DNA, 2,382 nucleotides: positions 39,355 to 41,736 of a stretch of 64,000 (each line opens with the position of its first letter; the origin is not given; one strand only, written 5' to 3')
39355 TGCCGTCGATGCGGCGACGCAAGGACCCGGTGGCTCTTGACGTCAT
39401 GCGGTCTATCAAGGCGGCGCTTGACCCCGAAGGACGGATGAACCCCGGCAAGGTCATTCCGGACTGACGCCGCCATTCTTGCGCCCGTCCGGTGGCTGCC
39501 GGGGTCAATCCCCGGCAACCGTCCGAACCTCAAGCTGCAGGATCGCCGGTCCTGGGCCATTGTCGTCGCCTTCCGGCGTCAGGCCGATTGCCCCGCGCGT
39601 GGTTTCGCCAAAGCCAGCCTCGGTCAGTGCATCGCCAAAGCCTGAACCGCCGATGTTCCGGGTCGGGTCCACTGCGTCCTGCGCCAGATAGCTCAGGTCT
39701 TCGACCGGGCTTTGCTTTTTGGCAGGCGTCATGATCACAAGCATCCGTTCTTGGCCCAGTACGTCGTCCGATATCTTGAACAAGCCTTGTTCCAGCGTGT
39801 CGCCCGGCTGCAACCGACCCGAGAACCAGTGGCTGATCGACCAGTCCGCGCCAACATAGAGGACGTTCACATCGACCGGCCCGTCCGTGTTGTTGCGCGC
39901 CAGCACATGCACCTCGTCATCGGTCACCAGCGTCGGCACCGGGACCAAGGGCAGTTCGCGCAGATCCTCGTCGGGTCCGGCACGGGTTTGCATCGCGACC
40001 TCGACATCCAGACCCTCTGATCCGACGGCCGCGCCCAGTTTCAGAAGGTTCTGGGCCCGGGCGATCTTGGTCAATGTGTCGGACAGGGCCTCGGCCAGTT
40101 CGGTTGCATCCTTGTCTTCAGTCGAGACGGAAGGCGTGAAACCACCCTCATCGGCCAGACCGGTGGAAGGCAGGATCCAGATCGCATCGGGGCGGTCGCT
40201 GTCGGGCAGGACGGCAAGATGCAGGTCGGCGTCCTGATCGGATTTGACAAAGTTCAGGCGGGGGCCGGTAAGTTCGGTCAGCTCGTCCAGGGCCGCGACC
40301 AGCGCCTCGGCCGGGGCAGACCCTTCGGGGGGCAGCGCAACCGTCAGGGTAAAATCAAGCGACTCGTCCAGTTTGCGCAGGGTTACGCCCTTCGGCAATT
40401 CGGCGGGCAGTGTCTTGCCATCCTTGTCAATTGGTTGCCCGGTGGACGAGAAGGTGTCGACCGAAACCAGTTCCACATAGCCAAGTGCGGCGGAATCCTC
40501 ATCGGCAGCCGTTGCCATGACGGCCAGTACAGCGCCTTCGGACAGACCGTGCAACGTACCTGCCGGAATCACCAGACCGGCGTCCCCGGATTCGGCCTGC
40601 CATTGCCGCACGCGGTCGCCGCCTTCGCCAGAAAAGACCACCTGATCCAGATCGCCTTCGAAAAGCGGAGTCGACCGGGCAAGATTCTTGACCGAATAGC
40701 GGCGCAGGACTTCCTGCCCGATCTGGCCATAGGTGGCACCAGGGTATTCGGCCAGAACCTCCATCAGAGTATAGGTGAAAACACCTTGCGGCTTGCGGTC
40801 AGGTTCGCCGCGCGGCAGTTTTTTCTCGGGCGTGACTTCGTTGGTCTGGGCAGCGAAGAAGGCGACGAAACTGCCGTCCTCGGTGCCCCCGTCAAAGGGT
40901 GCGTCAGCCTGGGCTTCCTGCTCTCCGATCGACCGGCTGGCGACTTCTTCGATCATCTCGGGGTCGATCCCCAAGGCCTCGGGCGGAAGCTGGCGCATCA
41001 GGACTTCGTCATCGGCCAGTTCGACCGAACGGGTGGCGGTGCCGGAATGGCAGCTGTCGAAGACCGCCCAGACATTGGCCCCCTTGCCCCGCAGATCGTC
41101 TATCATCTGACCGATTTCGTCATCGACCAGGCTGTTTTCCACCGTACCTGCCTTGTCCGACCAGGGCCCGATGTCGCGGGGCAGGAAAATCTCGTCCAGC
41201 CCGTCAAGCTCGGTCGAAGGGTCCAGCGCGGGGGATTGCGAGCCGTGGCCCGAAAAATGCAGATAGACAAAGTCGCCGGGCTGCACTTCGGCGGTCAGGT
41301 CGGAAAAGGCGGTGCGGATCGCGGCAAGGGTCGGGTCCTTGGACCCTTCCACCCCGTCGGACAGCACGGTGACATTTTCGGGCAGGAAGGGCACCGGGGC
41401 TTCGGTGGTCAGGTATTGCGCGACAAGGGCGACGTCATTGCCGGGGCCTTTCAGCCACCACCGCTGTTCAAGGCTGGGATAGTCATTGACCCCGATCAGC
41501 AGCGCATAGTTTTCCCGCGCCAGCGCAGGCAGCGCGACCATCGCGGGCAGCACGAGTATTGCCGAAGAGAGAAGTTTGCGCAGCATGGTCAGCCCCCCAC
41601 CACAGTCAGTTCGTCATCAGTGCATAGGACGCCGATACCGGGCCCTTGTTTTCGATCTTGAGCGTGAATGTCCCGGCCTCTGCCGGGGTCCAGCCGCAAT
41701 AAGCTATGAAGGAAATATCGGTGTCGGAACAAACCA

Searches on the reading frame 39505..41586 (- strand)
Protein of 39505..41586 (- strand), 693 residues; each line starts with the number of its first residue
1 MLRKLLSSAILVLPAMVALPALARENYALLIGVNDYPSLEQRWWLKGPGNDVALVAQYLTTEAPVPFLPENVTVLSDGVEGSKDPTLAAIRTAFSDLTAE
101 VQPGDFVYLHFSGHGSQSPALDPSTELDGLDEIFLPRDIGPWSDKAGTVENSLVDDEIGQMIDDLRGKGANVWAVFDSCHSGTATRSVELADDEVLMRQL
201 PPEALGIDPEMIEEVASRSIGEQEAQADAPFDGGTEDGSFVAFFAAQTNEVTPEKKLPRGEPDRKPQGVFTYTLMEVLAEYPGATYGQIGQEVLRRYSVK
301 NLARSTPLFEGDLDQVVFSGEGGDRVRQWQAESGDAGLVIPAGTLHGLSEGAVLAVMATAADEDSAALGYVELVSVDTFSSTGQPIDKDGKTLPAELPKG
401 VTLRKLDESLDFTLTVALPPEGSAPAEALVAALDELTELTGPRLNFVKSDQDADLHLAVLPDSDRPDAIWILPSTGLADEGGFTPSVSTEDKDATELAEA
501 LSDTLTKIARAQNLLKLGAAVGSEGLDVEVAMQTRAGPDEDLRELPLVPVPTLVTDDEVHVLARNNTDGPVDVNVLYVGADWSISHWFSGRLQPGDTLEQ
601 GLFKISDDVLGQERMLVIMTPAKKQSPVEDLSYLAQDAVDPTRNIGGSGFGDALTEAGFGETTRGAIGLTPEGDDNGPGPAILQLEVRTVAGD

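Call 3: search_protein_families(library=pfam, proteins=[window:39505-41586:-], max_evalue=0.01)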
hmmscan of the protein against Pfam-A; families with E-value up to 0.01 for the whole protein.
window:39505-41586:- (693 aa): 1 family
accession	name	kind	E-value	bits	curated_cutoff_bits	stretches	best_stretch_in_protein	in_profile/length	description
PF00656.27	Peptidase_C14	-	4.8e-18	66.1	21.4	1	27-296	3-210/233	Caspase domain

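Call 4: search_protein_families(library=ncbifam, proteins=[window:39505-41586:-], max_evalue=0.01)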
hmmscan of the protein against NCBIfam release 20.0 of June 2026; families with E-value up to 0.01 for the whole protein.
window:39505-41586:- (693 aa): 1 family
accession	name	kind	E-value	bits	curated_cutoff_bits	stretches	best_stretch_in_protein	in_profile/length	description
NF047832.1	caspase_w_EACC1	subfamily_domain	1.3e-08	34.6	140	1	27-186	2-137/211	caspase, EACC1-associated type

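Call 5: search_protein_families(library=padloc, proteins=[window:39505-41586:-], max_evalue=0.01)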
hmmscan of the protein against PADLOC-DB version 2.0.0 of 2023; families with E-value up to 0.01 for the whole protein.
window:39505-41586:- (693 aa): 1 family
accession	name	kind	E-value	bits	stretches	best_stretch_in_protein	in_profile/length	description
PDLC02987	caspase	-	7.7e-24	82.7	1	25-308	2-158/453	-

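Call 14: find_homologous_proteins(query=window:39505-41586:-)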
Query window:39505-41586:- (693 aa): 1301 proteins with E <= 0.001 among 8000 candidates; the best 120 are listed.
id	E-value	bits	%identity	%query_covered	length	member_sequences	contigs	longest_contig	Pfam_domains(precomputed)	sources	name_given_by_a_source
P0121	0.0e+0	1531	100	100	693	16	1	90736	PF00656.28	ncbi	-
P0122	0.0e+0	1351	88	100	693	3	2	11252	PF00656.28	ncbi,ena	-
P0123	0.0e+0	1336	87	100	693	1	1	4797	PF00656.28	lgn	-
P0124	0.0e+0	1314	85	100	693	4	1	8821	PF00656.28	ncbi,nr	ncbi:MAG TPA: caspase family protein [Tabrizicola sp.]|nr:caspase family protein [Tabrizicola sp.]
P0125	0.0e+0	1281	84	97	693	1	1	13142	PF00656.28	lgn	-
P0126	0.0e+0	1194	78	100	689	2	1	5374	PF00656.28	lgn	-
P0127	0.0e+0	1188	78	100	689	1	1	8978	PF00656.28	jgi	-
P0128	0.0e+0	1178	78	97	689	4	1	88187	PF00656.28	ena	-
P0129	0.0e+0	1176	78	97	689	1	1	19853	PF00656.28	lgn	-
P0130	0.0e+0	1168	77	100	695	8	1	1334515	PF00656.28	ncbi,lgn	ncbi:Caspase domain containing protein [Paracoccaceae bacterium]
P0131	0.0e+0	1164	77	97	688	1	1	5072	PF00656.28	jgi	jgi:hypothetical protein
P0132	0.0e+0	1163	77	97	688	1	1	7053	PF00656.28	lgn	-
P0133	0.0e+0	1160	77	97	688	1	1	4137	PF00656.28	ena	-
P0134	0.0e+0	1152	76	100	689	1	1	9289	PF00656.28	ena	-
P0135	0.0e+0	1152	76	100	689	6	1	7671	PF00656.28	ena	-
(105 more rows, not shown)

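Call 47: predict_structure(alignment_id=A7)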
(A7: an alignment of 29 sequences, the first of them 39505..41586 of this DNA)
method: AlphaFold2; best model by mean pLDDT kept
length: 693 residues; sequences in the alignment: 29
mean_pLDDT: 57.4   pTM: 0.39
mean pLDDT of the five models: 57.4, 54.5, 54.1, 51.8, 48.1
residues with pLDDT >= 90: 31; 70-90: 198; 50-70: 175; < 50: 289
segments of 3 or more residues with pLDDT < 50: 2-21, 36-45, 115-133, 142-153, 179-207, 209-275, 277-326, 344-347, 408-410, 475-481, 520-524, 623-680
pLDDT, mean of each block of 10 residues (from residue 1): 46 34 74 59 53 73 72 83 84 89 81 50 36 57 42 61 78 58 25 35 47 31 27 26 29 27 34 47 40 40 27 28 47 73 57 80 76 74 85 77 61 76 90 86 77 81 85 55 74 88 76 59 58 68 64 67 70 64 57 65 58 64 42 26 29 38 27 37 60 47
secondary structure, 60 per line:
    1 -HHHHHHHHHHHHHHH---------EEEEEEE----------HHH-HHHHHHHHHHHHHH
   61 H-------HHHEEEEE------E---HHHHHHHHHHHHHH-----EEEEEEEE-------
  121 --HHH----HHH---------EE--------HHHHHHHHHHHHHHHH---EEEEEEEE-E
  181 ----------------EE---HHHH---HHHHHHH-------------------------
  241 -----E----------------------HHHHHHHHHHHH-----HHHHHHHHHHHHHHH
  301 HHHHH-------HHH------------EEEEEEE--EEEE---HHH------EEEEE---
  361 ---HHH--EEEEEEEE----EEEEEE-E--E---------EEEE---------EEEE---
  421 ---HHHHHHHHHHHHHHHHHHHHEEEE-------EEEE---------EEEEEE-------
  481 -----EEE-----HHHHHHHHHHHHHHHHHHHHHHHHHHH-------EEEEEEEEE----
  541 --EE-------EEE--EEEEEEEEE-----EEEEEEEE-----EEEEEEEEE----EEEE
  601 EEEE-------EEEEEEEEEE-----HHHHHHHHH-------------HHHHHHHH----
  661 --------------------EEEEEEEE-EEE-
elements in order (helices of 4 or more, strands of 3 or more residues): H2-16 E26-32 H47-61 E72-76 H87-100 E106-113 H152-167 E171-178 H202-205 H209-215 H269-280 H286-305 E328-334 E337-340 E353-357 E369-376 E381-386 E401-404 E414-417 H424-443 E444-447 E455-458 E468-473 E486-488 H494-520 E528-536 E552-554 E557-565 E571-578 E584-592 E597-604 E612-621 H627-635 H649-656 E681-688 E690-692

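Call 49: search_solved_structures(query=A6, max_evalue=1, show_alignments=2)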
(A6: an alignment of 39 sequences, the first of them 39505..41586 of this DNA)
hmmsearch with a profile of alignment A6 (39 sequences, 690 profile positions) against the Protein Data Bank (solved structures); distinct sequences matched with E-value up to 1: 12.
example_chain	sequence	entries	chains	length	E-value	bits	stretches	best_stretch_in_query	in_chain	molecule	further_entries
6w8s_A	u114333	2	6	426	2e-19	72.6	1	25-188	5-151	Metacaspase-4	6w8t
7qp0_A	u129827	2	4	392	3.7e-19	71.8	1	24-181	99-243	Metacaspase-1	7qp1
4f6o_A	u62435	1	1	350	9.7e-19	70.4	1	24-181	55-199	Metacaspase-1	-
6w8r_A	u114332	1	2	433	6.7e-18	67.6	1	25-181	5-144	Metacaspase-4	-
4f6p_A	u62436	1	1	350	4.4e-17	64.9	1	24-181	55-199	Metacaspase-1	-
4afr_A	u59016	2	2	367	8.2e-12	47.5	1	21-181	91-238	METACASPASE | METACASPASE MCA2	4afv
4afp_A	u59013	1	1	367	1.3e-11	46.8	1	21-181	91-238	METACASPASE MCA2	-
4af8_A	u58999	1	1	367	1.8e-11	46.3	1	21-181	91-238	METACASPASE MCA2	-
8a53_A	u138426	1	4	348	1e-10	43.9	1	19-136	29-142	Metacaspase-9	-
9n3d_A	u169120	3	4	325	1.2e-10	43.7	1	20-136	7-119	Metacaspase-9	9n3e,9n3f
3bij_A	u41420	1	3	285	7.1e-10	41.1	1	80-217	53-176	Uncharacterized protein GSU0716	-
4h05_A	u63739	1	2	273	0.82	11.1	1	407-499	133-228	Aminoglycoside-O-phosphotransferase VIII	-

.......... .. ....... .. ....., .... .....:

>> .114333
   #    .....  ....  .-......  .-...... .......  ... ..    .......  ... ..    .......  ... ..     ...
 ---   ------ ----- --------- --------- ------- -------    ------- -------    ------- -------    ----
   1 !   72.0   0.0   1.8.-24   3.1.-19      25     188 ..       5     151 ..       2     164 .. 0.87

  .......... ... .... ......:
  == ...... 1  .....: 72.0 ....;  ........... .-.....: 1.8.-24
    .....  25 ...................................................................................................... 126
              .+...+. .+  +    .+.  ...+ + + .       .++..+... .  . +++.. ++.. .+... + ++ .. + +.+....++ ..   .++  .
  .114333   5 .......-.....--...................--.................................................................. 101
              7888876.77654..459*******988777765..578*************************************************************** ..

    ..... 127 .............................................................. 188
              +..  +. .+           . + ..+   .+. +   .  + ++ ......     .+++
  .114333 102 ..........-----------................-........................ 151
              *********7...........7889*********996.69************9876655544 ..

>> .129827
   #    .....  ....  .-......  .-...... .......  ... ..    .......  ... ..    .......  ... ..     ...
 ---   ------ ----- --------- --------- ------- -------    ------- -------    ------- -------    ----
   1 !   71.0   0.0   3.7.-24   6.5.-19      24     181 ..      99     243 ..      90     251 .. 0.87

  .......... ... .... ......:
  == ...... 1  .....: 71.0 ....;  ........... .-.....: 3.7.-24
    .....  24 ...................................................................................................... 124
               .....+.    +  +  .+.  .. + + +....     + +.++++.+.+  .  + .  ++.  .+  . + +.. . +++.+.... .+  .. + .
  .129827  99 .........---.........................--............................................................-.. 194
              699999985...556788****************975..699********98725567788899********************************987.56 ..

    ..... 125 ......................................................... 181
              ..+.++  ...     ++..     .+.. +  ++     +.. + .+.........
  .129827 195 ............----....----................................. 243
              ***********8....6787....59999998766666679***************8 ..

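Call 53: fold_search(model_id=the predicted structure, library=pdb)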
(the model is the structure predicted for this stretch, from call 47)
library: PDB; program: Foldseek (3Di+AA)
matches with E <= 10: 1239; with E <= 0.001: 23
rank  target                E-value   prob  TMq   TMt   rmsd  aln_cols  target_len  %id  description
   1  6w8r_A                1.6e-07  1.00  0.17  0.31  10.8       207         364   29  Crystal structure of metacaspase 4 C139A from Arabidopsis (released 2020-05-20)
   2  6w8r_B                7.3e-07  1.00  0.17  0.32  10.3       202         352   29  Crystal structure of metacaspase 4 C139A from Arabidopsis (released 2020-05-20)
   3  7qp0_A                8.1e-07  1.00  0.21  0.48  11.4       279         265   22  Crystal structure of metacaspase from candida glabrata with magnesium (released 2023-01-11)
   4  7qp0_B                1.0e-06  1.00  0.20  0.48  11.3       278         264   23  Crystal structure of metacaspase from candida glabrata with magnesium (released 2023-01-11)
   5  6w8s_A                1.1e-06  1.00  0.17  0.31   9.8       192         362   31  Crystal structure of metacaspase 4 from Arabidopsis (released 2020-05-20)
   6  6w8s_C                1.5e-06  1.00  0.17  0.31   9.1       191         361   30  Crystal structure of metacaspase 4 from Arabidopsis (released 2020-05-20)
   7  6w8s_D                2.1e-06  1.00  0.17  0.31   9.7       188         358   30  Crystal structure of metacaspase 4 from Arabidopsis (released 2020-05-20)
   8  6w8s_B                2.3e-06  1.00  0.17  0.31   9.5       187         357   30  Crystal structure of metacaspase 4 from Arabidopsis (released 2020-05-20)
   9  6w8t_A                5.9e-06  1.00  0.17  0.31   9.6       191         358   30  Crystal structure of metacaspase 4 from Arabidopsis (microcrystals treated with calcium) (released 2020-05-20)
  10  6w8t_B                1.2e-05  1.00  0.17  0.33   5.4       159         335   31  Crystal structure of metacaspase 4 from Arabidopsis (microcrystals treated with calcium) (released 2020-05-20)
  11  4f6p                  1.2e-05  1.00  0.20  0.48  10.7       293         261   18  Crystal structure of the yeast metacaspase Yca1 C276A mutant (released 2013-03-27)
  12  9n3e_A                1.8e-05  1.00  0.17  0.35   8.1       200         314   24  Crystal structure of Arabidopsis metacaspase 9 C147G at pH 5.5 (released 2025-06-11)
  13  4f6o                  2.9e-05  1.00  0.20  0.48  10.3       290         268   19  Crystal structure of the yeast metacaspase Yca1 (released 2012-07-11)
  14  9n3f                  4.0e-05  1.00  0.17  0.35   7.7       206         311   23  Crystal structure of Arabidopsis Metacaspase 9 C147G at pH 7.5 (released 2025-06-11)
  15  3bij_B                4.0e-05  1.00  0.21  0.47   8.6       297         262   21  Crystal structure of protein GSU0716 from Geobacter sulfurreducens. Northeast Structural Genomics target GsR13 (released 2007-12-11)
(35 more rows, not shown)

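Call 70: find_encoding_contigs(protein=P0121, flank=10000, max_places=1)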
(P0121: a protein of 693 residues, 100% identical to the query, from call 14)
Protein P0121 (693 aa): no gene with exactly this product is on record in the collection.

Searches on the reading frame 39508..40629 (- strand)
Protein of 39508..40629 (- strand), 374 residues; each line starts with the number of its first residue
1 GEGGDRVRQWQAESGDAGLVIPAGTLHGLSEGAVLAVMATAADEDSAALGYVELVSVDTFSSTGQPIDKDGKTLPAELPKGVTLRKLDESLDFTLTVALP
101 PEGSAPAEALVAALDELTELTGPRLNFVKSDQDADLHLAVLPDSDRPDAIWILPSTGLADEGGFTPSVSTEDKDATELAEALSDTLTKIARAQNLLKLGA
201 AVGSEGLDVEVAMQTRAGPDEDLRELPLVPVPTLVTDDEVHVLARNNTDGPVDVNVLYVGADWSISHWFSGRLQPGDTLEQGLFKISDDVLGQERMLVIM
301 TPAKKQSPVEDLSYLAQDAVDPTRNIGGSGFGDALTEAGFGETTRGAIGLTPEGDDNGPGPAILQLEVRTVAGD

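Call 69: search_protein_families(library=pfam, proteins=[window:39508-40629:-], max_evalue=5)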
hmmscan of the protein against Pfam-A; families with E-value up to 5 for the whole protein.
window:39508-40629:- (374 aa): 0 families
